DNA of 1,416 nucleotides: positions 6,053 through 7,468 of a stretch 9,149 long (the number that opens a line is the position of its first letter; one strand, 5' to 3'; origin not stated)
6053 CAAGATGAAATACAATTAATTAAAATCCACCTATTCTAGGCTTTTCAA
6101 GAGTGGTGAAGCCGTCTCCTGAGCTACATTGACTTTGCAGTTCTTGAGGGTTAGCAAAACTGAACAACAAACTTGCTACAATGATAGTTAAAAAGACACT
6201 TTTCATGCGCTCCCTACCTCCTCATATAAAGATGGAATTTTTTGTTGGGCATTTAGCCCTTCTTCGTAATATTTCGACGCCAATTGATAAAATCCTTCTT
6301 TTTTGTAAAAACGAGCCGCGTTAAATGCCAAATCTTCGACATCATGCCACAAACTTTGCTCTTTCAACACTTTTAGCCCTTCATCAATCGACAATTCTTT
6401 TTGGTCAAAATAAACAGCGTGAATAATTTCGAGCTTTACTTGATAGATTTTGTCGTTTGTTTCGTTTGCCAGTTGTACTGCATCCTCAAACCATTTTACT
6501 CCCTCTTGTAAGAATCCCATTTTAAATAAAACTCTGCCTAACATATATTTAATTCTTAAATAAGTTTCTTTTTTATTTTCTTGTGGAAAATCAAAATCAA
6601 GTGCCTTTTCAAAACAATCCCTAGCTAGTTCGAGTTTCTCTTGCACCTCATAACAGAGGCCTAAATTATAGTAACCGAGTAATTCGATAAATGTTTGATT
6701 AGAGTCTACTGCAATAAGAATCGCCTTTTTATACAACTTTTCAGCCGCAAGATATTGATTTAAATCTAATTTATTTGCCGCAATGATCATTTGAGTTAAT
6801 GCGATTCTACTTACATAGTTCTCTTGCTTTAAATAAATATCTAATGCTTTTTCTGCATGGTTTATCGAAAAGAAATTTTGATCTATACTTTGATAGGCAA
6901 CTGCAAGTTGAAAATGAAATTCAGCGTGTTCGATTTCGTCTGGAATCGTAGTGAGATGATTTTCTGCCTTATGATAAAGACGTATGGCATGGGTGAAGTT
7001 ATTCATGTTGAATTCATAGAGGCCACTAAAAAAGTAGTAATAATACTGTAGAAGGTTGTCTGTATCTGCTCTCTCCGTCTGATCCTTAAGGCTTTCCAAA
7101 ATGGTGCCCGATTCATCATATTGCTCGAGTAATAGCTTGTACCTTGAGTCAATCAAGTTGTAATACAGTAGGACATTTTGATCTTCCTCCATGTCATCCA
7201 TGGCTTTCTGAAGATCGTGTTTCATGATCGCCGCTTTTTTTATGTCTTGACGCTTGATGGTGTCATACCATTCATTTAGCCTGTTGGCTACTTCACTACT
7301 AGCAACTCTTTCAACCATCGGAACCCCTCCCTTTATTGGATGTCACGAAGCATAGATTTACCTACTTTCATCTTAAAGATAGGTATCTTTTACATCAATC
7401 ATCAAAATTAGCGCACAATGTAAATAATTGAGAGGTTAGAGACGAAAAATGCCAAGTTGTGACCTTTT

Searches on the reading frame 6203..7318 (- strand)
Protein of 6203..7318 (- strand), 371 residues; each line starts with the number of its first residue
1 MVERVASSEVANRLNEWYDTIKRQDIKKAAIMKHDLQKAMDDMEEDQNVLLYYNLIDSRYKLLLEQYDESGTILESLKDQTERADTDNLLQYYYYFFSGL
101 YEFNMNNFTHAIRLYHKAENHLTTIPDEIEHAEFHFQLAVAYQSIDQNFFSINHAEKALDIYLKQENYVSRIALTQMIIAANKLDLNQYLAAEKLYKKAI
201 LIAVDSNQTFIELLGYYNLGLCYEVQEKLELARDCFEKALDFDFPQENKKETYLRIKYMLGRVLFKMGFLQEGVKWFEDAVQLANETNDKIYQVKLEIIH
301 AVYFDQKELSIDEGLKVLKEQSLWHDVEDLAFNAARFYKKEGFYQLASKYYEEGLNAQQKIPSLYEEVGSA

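Call 7: find_encoding_contigs(protein=window:6203-7318:-, flank=6000, max_places=10)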
Protein window:6203-7318:- (371 aa): 7 contigs read that carry it; 7 places shown.
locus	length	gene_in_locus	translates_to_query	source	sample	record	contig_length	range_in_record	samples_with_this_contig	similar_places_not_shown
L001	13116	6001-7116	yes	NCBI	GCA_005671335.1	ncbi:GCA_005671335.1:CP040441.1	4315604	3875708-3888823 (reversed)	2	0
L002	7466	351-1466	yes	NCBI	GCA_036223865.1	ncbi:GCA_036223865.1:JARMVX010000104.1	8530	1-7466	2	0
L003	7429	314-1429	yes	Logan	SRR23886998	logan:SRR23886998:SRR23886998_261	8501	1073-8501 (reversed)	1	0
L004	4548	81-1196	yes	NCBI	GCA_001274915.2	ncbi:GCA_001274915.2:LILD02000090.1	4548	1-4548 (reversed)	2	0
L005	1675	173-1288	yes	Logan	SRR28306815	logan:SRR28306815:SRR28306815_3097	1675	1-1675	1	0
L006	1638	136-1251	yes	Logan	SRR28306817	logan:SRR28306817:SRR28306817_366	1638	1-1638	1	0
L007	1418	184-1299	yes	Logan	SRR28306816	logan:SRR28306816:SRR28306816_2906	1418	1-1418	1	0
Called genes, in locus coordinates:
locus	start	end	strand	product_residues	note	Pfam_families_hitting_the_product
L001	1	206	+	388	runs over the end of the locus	PF03721:UDPG_MGDP_dh_N, PF00984:UDPG_MGDP_dh, PF03720:UDPG_MGDP_dh_C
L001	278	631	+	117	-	PF04892:VanZ-LLP1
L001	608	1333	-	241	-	PF01695:IstB_IS21, PF00308:Bac_DnaA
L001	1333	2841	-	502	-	PF22483:Mu-transpos_C_2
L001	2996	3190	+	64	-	PF04892:VanZ-LLP1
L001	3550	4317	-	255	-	PF01695:IstB_IS21, PF00308:Bac_DnaA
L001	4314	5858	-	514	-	PF02796:HTH_7 (weak), PF13565:HTH_32 (faint), PF22483:Mu-transpos_C_2 (weak)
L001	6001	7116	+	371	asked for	PF18801:RapH_N, PF07719:TPR_2 (faint), PF13181:TPR_8 (faint), PF13374:TPR_10 (faint), PF17874:TPR_MalT (weak), PF13424:TPR_12 (weak), PF00515:TPR_1 (weak)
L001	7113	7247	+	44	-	-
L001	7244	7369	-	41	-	-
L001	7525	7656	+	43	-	-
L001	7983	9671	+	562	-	PF04740:LXG, PF14449:PT-TG, PF13930:Endonuclea_NS_2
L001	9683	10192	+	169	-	PF04634:YezG-like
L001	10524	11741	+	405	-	PF14690:Zn_ribbon_ISL3, PF13542:HTH_Tnp_ISL3, PF01610:DDE_Tnp_ISL3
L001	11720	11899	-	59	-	-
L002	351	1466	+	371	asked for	PF18801:RapH_N, PF07719:TPR_2 (faint), PF13181:TPR_8 (faint), PF13374:TPR_10 (faint), PF17874:TPR_MalT (weak), PF13424:TPR_12 (weak), PF00515:TPR_1 (weak)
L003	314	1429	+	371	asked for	PF18801:RapH_N, PF07719:TPR_2 (faint), PF13181:TPR_8 (faint), PF13374:TPR_10 (faint), PF17874:TPR_MalT (weak), PF13424:TPR_12 (weak), PF00515:TPR_1 (weak)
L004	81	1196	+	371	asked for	PF18801:RapH_N, PF07719:TPR_2 (faint), PF13181:TPR_8 (faint), PF13374:TPR_10 (faint), PF17874:TPR_MalT (weak), PF13424:TPR_12 (weak), PF00515:TPR_1 (weak)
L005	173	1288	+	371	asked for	PF18801:RapH_N, PF07719:TPR_2 (faint), PF13181:TPR_8 (faint), PF13374:TPR_10 (faint), PF17874:TPR_MalT (weak), PF13424:TPR_12 (weak), PF00515:TPR_1 (weak)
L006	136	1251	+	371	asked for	PF18801:RapH_N, PF07719:TPR_2 (faint), PF13181:TPR_8 (faint), PF13374:TPR_10 (faint), PF17874:TPR_MalT (weak), PF13424:TPR_12 (weak), PF00515:TPR_1 (weak)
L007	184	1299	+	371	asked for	PF18801:RapH_N, PF07719:TPR_2 (faint), PF13181:TPR_8 (faint), PF13374:TPR_10 (faint), PF17874:TPR_MalT (weak), PF13424:TPR_12 (weak), PF00515:TPR_1 (weak)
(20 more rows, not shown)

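Call 12: find_homologous_proteins(query=window:6203-7318:-, max_evalue=1e-20)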
Query window:6203-7318:- (371 aa): 56 proteins with E <= 1e-20 among 7934 candidates.
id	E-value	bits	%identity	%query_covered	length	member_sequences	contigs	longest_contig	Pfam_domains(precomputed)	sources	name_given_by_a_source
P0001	2.9e-239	811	100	100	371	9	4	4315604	PF18801.7,PF17874.8,PF00515.35,PF13424.13,PF13181.13,PF07719.24,PF13374.13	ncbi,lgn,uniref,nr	ncbi:tetratricopeptide repeat protein [Halalkalibacterium halodurans]|uniref:Aspartate phosphatase n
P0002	1.2e-199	681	82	100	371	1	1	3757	PF18801.7,PF17874.8,PF00515.35,PF13424.13,PF13428.13,PF13181.13,PF07719.24,PF13374.13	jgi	jgi:response regulator aspartate phosphatase C/response regulator aspartate phosphatase G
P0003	1.9e-147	509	62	100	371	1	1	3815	PF18801.7,PF00515.35,PF13424.13,PF13181.13,PF07719.24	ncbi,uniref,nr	ncbi:tetratricopeptide repeat protein [Halalkalibacterium halodurans]|uniref:Rap family tetratricope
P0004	3.5e-145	502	61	100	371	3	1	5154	PF18801.7,PF13424.13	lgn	-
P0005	1.4e-143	497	61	100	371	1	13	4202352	PF18801.7,PF00515.35,PF13424.13,PF13181.13,PF07719.24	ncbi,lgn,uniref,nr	ncbi:tetratricopeptide repeat protein [Halalkalibacterium halodurans]|uniref:Response regulator aspa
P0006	1.7e-137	477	59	100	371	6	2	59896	PF18801.7,PF17874.8,PF00515.35,PF13424.13,PF13181.13,PF07719.24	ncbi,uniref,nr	ncbi:aspartate phosphatase [Halalkalibacterium halodurans]|uniref:response regulator aspartate phosp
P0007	2.4e-135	470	59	99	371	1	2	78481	PF18801.7,PF17874.8,PF00515.35,PF12895.14,PF13424.13,PF13181.13,PF07719.24,PF13374.13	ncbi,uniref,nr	ncbi:tetratricopeptide repeat protein [Halalkalibacterium halodurans]|uniref:Rap family tetratricope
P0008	1.0e-132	461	58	99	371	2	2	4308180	PF14559.13,PF18801.7,PF17874.8,PF00515.35,PF13424.13,PF13181.13,PF07719.24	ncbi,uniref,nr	ncbi:response regulator aspartate phosphatase [Halalkalibacterium halodurans]|uniref:response regula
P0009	1.7e-129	450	57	100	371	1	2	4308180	PF18801.7,PF17874.8,PF00515.35,PF13424.13,PF07719.24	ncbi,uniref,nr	ncbi:Rap family tetratricopeptide repeat protein [Halalkalibacterium halodurans]|uniref:Rap family t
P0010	2.2e-129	450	57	99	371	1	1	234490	PF14559.13,PF18801.7,PF17874.8,PF00515.35,PF13424.13,PF13181.13,PF07719.24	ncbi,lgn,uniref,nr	ncbi:response regulator aspartate phosphatase C/response regulator aspartate phosphatase G [Evansell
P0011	5.5e-129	449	57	99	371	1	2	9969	PF18801.7,PF00515.35,PF13424.13,PF13181.13,PF07719.24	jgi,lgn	jgi:response regulator aspartate phosphatase C/response regulator aspartate phosphatase G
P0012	1.5e-127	444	56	99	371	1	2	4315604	PF18801.7,PF17874.8,PF00515.35,PF13424.13,PF07719.24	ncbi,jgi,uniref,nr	ncbi:Rap family tetratricopeptide repeat protein [Halalkalibacterium halodurans]|jgi:response regula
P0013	2.0e-126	440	56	99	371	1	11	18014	PF18801.7,PF17874.8,PF00515.35,PF13424.13,PF13181.13,PF07719.24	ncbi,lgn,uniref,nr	ncbi:aspartate phosphatase [Halalkalibacterium halodurans]|uniref:response regulator aspartate phosp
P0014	6.8e-126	438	54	100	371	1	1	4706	PF18801.7,PF17874.8,PF00515.35,PF13424.13,PF13181.13,PF07719.24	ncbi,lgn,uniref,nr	ncbi:aspartate phosphatase [Halalkalibacterium halodurans]|uniref:response regulator aspartate phosp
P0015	3.5e-123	430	54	99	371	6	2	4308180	PF18801.7,PF13424.13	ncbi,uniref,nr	ncbi:response regulator aspartate phosphatase [Halalkalibacterium halodurans]|uniref:response regula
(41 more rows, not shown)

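Call 13: find_encoding_contigs(protein=P0002, flank=5000, max_places=4)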
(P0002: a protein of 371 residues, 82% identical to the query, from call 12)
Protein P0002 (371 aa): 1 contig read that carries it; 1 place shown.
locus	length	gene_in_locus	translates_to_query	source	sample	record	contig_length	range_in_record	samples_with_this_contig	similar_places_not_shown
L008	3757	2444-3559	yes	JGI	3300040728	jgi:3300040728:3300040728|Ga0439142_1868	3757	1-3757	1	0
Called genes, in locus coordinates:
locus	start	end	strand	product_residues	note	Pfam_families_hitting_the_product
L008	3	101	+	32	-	?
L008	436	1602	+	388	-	PF03721:UDPG_MGDP_dh_N, PF00984:UDPG_MGDP_dh, PF03720:UDPG_MGDP_dh_C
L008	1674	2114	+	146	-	PF04892:VanZ-LLP1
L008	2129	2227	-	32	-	-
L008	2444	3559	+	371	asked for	PF18801:RapH_N, PF13424:TPR_12 (faint), PF13428:TPR_14 (faint), PF13181:TPR_8 (faint), PF13374:TPR_10 (faint), PF17874:TPR_MalT (weak), PF00515:TPR_1 (weak), PF07719:TPR_2 (weak)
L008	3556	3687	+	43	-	-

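Call 14: find_encoding_contigs(protein=P0005, flank=4000, max_places=4)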
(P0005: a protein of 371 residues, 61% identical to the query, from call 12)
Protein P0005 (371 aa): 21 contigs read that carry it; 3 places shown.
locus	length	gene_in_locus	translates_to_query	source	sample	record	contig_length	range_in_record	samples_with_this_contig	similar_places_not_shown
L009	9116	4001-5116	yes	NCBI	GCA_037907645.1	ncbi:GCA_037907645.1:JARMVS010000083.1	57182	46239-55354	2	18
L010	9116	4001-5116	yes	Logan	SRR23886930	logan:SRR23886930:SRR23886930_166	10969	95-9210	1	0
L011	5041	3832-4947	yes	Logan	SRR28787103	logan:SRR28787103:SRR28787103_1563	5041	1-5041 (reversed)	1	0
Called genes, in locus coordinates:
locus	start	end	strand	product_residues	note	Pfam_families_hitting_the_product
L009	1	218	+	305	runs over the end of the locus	PF00890:FAD_binding_2 (weak), PF01266:DAO (weak), PF03486:HI0933_like (faint), PF07992:Pyr_redox_2, PF13738:Pyr_redox_3 (faint)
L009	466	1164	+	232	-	PF13489:Methyltransf_23, PF01209:Ubie_methyltran (weak), PF13847:Methyltransf_31, PF08241:Methyltransf_11, PF08242:Methyltransf_12, PF13649:Methyltransf_25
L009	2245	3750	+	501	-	PF00474:SSF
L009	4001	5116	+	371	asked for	PF18801:RapH_N, PF07719:TPR_2 (faint), PF00515:TPR_1 (faint), PF13181:TPR_8 (faint), PF13424:TPR_12 (weak)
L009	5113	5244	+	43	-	-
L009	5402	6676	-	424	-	PF00654:Voltage_CLC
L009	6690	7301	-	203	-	PF04239:DUF421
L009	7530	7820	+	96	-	PF02686:GatC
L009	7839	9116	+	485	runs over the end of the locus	PF01425:Amidase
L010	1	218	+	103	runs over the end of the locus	?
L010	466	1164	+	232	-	PF13489:Methyltransf_23, PF01209:Ubie_methyltran (weak), PF13847:Methyltransf_31, PF08241:Methyltransf_11, PF08242:Methyltransf_12, PF13649:Methyltransf_25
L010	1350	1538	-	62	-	-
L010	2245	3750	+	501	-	PF00474:SSF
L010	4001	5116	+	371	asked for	PF18801:RapH_N, PF07719:TPR_2 (faint), PF00515:TPR_1 (faint), PF13181:TPR_8 (faint), PF13424:TPR_12 (weak)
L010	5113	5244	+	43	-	-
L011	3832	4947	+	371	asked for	PF18801:RapH_N, PF07719:TPR_2 (faint), PF00515:TPR_1 (faint), PF13181:TPR_8 (faint), PF13424:TPR_12 (weak)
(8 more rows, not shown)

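Call 47: find_related_loci(query=A3, collection=genome_contigs, flank=3000)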
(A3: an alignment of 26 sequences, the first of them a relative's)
Query A3 (371 aa) in genome_contigs; peptide patterns used: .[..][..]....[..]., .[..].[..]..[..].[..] (x = any residue, [..] = any of these).
366 stretches matched a pattern; 88 encode a relative of the query (tblastn E <= 1e-3); the best 80 are kept; 80 distinct loci.
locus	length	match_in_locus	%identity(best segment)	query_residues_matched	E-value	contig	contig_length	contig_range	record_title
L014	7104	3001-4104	57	1-368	2e-138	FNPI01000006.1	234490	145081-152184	Bacillus caseinilyticus strain SP genome assembly, contig: Ga0116971_106, whole genome shotgun sequence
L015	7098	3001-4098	47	1-368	6e-107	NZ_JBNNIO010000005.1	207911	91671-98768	Bacillus sp. NPDC077027 NPDC077027_70_E1.ctg-0005, whole genome shotgun sequence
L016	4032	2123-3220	46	1-368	1e-106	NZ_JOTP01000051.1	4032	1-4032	Bacillus zhangzhouensis strain DW5-4 contig51, whole genome shotgun sequence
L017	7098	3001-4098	46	1-368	4e-102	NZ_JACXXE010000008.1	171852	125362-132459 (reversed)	Bacillus sp. 28A-2 8, whole genome shotgun sequence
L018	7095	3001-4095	45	2-368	3e-100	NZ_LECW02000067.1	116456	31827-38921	Bacillus glycinifermentans strain GO-13 contig_7, whole genome shotgun sequence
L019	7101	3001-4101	45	1-369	7e-100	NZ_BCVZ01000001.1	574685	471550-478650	Bacillus sonorensis NBRC 101234 = KCTC 13918 strain NBRC 101234, whole genome shotgun sequence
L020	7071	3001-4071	44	5-364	3e-96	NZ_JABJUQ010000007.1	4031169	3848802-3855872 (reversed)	Bacillus sp. WMMC1349 tig00000493, whole genome shotgun sequence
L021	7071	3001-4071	44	5-364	3e-96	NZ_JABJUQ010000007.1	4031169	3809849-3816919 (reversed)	Bacillus sp. WMMC1349 tig00000493, whole genome shotgun sequence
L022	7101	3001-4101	44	1-369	3e-93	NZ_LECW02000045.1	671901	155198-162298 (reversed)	Bacillus glycinifermentans strain GO-13 contig_5, whole genome shotgun sequence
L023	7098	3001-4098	43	1-368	9e-93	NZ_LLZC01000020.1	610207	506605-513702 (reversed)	Bacillus velezensis strain NRRL B-41580 contig_5, whole genome shotgun sequence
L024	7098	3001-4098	42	1-368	2e-91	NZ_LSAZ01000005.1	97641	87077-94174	Bacillus nakamurai strain NRRL B-41091 Bacillus-sp-B-41091_contig_13, whole genome shotgun sequence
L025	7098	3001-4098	42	1-368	3e-91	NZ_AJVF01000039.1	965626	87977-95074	Bacillus siamensis KCTC 13613 strain KCTC 13613(T) contig39, whole genome shotgun sequence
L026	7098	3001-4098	43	1-368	1e-89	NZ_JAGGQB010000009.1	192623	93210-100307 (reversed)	Bacillus sp. ISL-51 ISL51_10, whole genome shotgun sequence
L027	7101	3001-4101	51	1-368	3e-121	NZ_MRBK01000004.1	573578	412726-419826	Bacillus swezeyi strain NRRL B-41294 Bacillus_sp_NRRL_B_41294_contig_4, whole genome shotgun sequence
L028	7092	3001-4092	38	4-368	9e-80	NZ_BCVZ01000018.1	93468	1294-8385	Bacillus sonorensis NBRC 101234 = KCTC 13918 strain NBRC 101234, whole genome shotgun sequence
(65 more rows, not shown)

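Call 54: search_protein_families(library=pfam, proteins=[window:6203-7318:-], max_evalue=0.01)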
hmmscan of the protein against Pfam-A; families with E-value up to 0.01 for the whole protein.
window:6203-7318:- (371 aa): 10 families
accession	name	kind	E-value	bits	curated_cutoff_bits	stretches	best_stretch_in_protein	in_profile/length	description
PF18801.6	RapH_N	-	4.3e-25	87.9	27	1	5-65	2-62/62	response regulator aspartate phosphatase H, N terminal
PF13424.12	TPR_12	-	1.4e-14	54.5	30.1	1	173-242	3-74/77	Tetratricopeptide repeat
PF07719.23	TPR_2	-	1.8e-12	46.7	27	1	215-242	3-30/34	Tetratricopeptide repeat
PF13181.12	TPR_8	-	1.7e-09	37.5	25.7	1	216-243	4-31/34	Tetratricopeptide repeat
PF00515.34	TPR_1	-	1.5e-07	31.4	27.8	1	215-243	3-31/34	Tetratricopeptide repeat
PF17874.7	TPR_MalT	-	3e-06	27.2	45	1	151-291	20-158/336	MalT-like TPR region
PF13374.12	TPR_10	-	5e-06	26.8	27.5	0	259-287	7-35/42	Tetratricopeptide repeat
PF13428.12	TPR_14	-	2.2e-05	25.1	23.5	0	256-291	3-37/44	Tetratricopeptide repeat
PF14938.12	SNAP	-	0.00027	21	25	1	66-249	50-232/282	Soluble NSF attachment protein, SNAP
PF13432.12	TPR_16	-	0.0085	17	32.7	0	184-241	8-59/65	Tetratricopeptide repeat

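Call 58: search_solved_structures(query=window:6203-7318:-, max_evalue=1e-10)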
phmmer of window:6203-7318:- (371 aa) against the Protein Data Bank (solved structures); distinct sequences matched with E-value up to 1e-10: 9.
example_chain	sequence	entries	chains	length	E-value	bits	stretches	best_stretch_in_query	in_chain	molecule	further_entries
8rst_A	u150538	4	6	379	1.9e-53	185.3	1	3-361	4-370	Rap3T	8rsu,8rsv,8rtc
4i1a_A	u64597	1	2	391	7.7e-48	166.9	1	8-362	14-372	Response regulator aspartate phosphatase I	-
6t3h_A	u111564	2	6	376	1.9e-47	165.6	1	2-369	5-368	Response regulator aspartate phosphatase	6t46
4gyo_A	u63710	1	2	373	2.9e-45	158.4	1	4-361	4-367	Response regulator aspartate phosphatase J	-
4i9c_A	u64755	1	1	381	5.5e-45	157.5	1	5-359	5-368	Response regulator aspartate phosphatase F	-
4i9e_A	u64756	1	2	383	5.5e-45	157.5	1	5-359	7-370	Response regulator aspartate phosphatase F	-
3ulq_A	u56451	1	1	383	6.1e-45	157.4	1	5-359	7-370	Response regulator aspartate phosphatase F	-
8rte_A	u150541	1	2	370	5.5e-44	154.2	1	4-362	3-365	Rap105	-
3q15_A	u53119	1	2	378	2e-40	142.5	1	3-361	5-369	Response regulator aspartate phosphatase H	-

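Call 59: search_protein_families(library=ncbifam, proteins=[window:6203-7318:-], max_evalue=0.1)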
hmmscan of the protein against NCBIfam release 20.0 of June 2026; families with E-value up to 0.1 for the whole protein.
window:6203-7318:- (371 aa): 6 families
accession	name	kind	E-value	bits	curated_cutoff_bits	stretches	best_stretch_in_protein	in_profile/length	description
NF040959.1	MamA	equivalog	1.6e-05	24.5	200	1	130-247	69-172/204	magnetosome protein MamA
NF053520.1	HK_Porph_FimS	equivalog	2.1e-05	23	600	1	36-239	73-270/618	sensor histidine kinase FimS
TIGR02521.1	type_IV_pilW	equivalog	0.00024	20.7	154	0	216-262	138-184/234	type IV pilus biogenesis/stability protein PilW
NF002140.0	PRK00977.1-4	equivalog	0.02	14.7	71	0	270-298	33-61/81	exodeoxyribonuclease VII small subunit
NF047558.1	TPR_END_plus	domain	0.027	14.4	32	0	216-243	2-29/56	TPR end-of-group domain-containing protein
TIGR01924.1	rsbW_low_gc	equivalog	0.051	13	155.05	0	2-91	21-108/159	anti-sigma B factor RsbW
